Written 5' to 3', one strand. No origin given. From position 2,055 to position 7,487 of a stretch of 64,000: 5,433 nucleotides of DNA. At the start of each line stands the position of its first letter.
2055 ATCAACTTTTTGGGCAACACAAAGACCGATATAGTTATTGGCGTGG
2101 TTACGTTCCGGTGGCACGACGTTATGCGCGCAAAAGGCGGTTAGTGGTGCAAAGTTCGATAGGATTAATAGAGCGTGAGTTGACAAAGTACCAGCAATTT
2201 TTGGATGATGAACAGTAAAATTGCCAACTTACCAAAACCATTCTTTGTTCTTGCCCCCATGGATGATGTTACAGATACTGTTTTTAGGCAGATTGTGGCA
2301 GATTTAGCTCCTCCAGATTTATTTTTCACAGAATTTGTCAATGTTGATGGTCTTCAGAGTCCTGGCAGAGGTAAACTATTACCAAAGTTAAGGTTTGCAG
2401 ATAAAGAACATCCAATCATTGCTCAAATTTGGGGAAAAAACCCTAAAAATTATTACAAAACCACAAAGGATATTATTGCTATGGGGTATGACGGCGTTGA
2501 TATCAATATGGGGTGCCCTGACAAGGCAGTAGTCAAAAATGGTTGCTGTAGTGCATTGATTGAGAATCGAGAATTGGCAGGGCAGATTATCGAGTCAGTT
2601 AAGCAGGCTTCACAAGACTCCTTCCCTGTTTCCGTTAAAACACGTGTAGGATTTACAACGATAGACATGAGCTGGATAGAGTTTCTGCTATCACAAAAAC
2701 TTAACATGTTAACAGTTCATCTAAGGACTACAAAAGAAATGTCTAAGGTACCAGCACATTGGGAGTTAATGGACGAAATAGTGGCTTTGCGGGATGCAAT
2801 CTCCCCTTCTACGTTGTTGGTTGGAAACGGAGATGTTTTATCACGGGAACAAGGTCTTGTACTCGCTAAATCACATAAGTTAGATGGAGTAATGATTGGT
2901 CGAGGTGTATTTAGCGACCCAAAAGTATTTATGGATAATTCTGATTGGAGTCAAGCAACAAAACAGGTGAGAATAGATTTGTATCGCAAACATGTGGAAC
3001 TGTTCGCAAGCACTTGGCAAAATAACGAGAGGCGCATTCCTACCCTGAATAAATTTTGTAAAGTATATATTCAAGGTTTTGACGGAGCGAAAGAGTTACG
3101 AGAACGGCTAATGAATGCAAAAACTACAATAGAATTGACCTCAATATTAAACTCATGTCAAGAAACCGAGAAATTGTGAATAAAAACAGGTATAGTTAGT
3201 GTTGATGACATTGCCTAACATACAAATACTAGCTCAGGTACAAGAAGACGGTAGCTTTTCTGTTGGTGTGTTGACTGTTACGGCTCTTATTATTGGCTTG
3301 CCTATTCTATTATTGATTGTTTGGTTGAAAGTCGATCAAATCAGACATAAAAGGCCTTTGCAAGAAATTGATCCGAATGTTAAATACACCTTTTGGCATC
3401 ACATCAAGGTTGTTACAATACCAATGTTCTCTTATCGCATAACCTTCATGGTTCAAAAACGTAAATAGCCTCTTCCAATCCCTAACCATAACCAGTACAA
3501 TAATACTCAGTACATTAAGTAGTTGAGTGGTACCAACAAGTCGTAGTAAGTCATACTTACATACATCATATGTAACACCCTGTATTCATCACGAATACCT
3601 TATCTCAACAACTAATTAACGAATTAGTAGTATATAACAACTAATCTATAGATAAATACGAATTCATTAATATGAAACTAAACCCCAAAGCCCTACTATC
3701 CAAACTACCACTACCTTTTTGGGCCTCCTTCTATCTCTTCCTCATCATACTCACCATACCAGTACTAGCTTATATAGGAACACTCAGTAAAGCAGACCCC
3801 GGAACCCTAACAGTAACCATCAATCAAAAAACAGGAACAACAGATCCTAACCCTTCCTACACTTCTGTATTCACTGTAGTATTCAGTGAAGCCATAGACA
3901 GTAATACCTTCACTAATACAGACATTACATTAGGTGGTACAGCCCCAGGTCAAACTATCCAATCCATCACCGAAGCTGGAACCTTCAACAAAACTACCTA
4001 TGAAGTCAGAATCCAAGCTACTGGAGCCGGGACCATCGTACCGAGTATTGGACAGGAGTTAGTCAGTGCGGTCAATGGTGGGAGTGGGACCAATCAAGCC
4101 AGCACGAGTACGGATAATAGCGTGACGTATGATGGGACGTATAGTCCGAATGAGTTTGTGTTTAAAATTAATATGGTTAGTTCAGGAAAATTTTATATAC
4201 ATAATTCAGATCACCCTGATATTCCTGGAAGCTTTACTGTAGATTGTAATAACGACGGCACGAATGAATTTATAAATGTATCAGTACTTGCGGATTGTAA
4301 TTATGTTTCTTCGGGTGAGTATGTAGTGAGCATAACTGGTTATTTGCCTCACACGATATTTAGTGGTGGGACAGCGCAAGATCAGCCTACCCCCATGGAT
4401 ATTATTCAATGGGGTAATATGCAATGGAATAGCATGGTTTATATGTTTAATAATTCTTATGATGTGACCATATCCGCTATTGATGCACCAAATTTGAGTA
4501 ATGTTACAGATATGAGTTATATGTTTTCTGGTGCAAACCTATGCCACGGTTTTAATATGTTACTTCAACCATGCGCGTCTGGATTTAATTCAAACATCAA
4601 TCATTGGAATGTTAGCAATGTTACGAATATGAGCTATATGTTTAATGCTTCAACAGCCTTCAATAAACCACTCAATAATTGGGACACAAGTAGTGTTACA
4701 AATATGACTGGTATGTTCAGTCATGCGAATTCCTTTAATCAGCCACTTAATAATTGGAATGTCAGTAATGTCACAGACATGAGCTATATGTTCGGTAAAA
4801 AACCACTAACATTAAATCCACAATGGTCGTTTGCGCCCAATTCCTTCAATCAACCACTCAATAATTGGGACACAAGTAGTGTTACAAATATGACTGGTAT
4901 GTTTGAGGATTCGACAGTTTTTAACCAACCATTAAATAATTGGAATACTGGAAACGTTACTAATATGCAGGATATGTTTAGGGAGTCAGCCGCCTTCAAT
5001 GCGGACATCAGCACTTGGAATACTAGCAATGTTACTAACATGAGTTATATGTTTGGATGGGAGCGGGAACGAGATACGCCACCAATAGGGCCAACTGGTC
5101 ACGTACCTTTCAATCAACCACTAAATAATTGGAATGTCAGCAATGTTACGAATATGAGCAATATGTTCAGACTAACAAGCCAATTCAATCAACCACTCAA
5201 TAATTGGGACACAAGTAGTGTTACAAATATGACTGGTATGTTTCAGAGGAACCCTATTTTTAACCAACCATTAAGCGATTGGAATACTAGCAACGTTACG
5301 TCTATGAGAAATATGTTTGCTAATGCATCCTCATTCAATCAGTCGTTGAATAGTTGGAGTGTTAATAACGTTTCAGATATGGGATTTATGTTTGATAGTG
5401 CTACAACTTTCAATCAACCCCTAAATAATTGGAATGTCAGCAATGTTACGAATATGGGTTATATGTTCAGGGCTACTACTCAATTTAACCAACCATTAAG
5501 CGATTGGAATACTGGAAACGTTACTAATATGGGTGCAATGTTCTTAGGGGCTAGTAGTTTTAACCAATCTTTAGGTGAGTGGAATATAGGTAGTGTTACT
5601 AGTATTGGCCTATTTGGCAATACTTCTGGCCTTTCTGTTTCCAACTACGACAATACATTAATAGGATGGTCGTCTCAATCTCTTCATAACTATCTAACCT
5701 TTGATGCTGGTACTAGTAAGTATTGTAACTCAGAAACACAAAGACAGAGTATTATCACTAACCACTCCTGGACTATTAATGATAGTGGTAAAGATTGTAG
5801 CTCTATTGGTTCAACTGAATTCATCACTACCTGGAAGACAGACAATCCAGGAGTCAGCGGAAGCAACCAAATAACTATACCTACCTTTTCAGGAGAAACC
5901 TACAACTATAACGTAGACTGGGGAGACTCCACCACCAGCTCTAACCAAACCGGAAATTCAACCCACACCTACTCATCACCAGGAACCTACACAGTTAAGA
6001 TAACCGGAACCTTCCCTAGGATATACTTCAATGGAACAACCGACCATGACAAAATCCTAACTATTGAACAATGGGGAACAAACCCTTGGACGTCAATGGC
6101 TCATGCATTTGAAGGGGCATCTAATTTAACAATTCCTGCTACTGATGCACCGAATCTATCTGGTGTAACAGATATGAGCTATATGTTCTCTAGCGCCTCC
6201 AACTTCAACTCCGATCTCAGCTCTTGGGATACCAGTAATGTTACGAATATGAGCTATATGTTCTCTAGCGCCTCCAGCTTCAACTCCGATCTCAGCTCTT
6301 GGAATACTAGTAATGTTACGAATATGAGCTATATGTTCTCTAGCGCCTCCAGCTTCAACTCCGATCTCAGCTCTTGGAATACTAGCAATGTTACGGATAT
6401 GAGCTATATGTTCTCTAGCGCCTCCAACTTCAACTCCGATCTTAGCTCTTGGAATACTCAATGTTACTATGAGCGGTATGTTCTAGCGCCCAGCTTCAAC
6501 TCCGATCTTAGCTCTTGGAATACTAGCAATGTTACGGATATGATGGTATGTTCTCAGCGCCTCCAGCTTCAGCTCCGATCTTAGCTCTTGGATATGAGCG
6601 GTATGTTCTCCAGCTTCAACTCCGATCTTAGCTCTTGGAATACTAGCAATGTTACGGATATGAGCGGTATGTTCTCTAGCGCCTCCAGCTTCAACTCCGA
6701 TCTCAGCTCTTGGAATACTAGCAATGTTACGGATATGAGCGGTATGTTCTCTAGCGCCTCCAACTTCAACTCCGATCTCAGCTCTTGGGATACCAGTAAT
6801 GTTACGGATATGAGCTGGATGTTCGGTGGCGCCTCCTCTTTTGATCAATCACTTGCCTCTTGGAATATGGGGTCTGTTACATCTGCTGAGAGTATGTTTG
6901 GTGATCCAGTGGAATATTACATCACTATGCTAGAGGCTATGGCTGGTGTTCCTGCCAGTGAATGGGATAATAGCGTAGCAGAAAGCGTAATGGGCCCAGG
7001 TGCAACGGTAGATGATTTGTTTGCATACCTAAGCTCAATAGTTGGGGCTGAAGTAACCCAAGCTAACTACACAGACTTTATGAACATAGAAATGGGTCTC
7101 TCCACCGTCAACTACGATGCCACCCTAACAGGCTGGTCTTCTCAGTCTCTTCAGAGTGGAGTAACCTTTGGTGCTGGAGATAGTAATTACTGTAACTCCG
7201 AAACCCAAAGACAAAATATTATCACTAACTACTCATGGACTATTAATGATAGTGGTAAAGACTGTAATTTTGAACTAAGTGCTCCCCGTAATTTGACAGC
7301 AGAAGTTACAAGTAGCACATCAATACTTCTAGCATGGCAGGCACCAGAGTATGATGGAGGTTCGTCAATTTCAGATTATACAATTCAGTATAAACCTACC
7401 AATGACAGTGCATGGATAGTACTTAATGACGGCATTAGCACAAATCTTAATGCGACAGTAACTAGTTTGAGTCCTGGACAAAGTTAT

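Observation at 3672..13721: Roughly 3,350-aa giant surface repeat protein whose cytoplasmic C-terminus is a histidine kinase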

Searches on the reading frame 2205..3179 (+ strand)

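Call 10: search_protein_families(library=pfam, proteins=[window:2205-3179:+], max_evalue=0.001)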
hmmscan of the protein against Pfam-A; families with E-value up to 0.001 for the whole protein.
window:2205-3179:+ (324 aa): 1 family
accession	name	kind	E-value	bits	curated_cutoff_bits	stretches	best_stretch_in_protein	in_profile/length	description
PF01207.24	Dus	-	4.5e-48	164.4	20.4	1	16-312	2-299/311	Dihydrouridine synthase (Dus)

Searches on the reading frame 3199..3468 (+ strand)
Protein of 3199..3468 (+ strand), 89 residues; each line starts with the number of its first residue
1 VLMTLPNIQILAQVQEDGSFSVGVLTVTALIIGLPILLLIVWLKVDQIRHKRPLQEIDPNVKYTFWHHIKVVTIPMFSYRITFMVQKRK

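Call 10: search_protein_families(library=pfam, proteins=[window:3199-3468:+], max_evalue=0.001)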
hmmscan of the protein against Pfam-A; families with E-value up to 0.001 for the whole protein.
window:3199-3468:+ (89 aa): 0 families

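Call 80: find_encoding_contigs(protein=window:3199-3465:+, flank=10000, max_places=10)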
Protein window:3199-3465:+ (89 aa): 7 contigs read that carry it; 5 places shown.
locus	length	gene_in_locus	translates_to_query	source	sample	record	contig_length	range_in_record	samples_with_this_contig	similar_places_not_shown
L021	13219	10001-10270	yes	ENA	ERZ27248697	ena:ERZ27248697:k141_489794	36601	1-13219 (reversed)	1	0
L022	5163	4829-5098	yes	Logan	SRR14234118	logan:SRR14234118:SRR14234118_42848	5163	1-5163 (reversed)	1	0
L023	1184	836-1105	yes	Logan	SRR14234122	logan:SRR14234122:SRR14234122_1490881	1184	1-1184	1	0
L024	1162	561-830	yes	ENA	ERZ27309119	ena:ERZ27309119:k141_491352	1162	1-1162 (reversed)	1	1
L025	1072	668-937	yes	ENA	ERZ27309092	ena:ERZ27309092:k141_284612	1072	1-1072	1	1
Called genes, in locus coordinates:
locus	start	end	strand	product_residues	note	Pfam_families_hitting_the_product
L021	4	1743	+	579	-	PF13620:CarboxypepD_reg (faint)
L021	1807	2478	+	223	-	-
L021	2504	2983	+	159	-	-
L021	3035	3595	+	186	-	-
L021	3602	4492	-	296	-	PF21088:MS_channel_1st, PF00924:MS_channel_2nd, PF21082:MS_channel_3rd (weak)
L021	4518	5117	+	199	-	PF01300:Sua5_yciO_yrdC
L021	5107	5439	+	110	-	PF03819:MazG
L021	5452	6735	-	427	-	PF01225:Mur_ligase, PF08245:Mur_ligase_M, PF02875:Mur_ligase_C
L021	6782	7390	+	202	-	-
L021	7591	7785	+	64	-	-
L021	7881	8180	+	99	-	-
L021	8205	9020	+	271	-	-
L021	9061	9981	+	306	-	PF01207:Dus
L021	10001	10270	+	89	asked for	-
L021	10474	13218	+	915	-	?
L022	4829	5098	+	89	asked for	-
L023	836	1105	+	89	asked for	-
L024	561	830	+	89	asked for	-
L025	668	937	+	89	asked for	-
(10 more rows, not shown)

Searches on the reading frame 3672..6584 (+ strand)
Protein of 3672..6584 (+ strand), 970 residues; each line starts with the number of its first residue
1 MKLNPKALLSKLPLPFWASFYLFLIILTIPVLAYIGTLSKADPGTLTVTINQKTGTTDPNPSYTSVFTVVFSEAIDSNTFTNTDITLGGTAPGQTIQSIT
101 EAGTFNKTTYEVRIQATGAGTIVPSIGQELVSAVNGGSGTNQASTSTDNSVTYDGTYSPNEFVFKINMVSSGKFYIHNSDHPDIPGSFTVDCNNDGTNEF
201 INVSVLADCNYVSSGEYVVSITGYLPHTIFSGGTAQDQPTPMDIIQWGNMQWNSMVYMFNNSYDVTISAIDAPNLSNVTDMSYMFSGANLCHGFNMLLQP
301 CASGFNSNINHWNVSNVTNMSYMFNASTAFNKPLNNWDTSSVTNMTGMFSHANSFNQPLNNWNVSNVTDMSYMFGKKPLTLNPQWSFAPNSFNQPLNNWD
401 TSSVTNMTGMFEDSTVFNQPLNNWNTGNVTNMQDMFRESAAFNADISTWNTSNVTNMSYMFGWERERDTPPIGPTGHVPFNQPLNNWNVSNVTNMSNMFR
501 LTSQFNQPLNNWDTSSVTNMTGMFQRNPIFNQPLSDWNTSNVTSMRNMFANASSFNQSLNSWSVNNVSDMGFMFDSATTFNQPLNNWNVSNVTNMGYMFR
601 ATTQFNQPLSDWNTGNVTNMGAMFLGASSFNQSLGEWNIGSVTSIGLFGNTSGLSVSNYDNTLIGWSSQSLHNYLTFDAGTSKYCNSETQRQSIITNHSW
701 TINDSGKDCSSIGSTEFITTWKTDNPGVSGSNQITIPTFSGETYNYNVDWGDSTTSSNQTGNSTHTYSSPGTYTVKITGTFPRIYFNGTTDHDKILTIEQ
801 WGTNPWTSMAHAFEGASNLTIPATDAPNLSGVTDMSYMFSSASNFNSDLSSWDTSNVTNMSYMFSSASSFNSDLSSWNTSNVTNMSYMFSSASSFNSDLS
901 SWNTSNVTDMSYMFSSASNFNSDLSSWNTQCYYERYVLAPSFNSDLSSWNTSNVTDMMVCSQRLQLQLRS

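Call 6: search_protein_families(library=pfam, proteins=[window:3672-6584:+], max_evalue=0.01)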
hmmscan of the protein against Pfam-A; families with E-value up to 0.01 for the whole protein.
window:3672-6584:+ (970 aa): 3 families
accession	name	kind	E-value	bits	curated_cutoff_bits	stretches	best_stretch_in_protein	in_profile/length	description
PF03382.20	DUF285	-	4e-189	617.6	25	8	480-582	13-115/120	Mycoplasma protein of unknown function, DUF285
PF18911.6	PKD_4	-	4.9e-05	23.8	27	1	740-778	31-67/85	PKD domain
PF00801.26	PKD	-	0.00046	20.6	23.5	1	740-779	26-65/80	PKD domain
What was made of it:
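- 3672..6584 (+): ORF1 (970 aa): the N-terminal part of the giant gene. It ends at TAG 6582-6584. DUF285 617.6 bits with 8 stretches (call 6).
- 5817..6071 (+): PKD-like Ig domain between the two DUF285 modules. It is below Pfam's threshold. PKD_4 23.8 bits against a cut-off of 27, at aa 740-778 (call 6).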

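Call 75: search_protein_families(library=ncbifam, proteins=[window:3672-6581:+], max_evalue=0.001)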
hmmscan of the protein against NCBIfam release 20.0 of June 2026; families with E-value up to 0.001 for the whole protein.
window:3672-6581:+ (970 aa): 2 families
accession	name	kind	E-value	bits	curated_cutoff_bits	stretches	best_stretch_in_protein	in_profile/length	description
NF045896.1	Mbov_0838_LP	exception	5.6e-100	335.3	500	6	852-930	267-345/433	Mbov_0838 family PARCEL repeat surface lipoprotein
TIGR02167.2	Liste_lipo_26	repeat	1.3e-78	257.9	30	12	435-459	1-26/26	PARCEL repeat-containing surface protein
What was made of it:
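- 3672..6584 (+): PARCEL repeat TIGR02167 258 bits with 12 stretches (call 75).
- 4404..5816 (+): DUF285/PARCEL repeat module 1 with its C-terminal cap (approximately ORF1 aa 245-715). Pfam and NCBIfam (calls 6, 75).
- Checked: NCBIfam calls these PARCEL repeats (TIGR02167, 258 bits, call 75).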

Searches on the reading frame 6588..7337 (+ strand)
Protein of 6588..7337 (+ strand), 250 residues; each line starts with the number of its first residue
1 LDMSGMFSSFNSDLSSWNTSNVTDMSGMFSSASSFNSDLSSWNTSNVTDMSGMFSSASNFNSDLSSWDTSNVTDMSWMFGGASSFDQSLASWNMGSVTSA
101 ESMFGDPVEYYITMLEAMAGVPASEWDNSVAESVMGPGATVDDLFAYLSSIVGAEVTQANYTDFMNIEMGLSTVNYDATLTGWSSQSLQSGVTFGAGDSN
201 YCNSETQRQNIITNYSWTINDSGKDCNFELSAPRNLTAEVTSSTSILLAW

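Call 83: search_protein_families(library=pfam, proteins=[window:6588-7337:+], max_evalue=0.05)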
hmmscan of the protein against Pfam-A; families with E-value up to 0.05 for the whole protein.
window:6588-7337:+ (250 aa): 1 family
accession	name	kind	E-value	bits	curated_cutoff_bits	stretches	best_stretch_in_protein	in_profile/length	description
PF03382.20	DUF285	-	1.5e-38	131.6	25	1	2-106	2-109/120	Mycoplasma protein of unknown function, DUF285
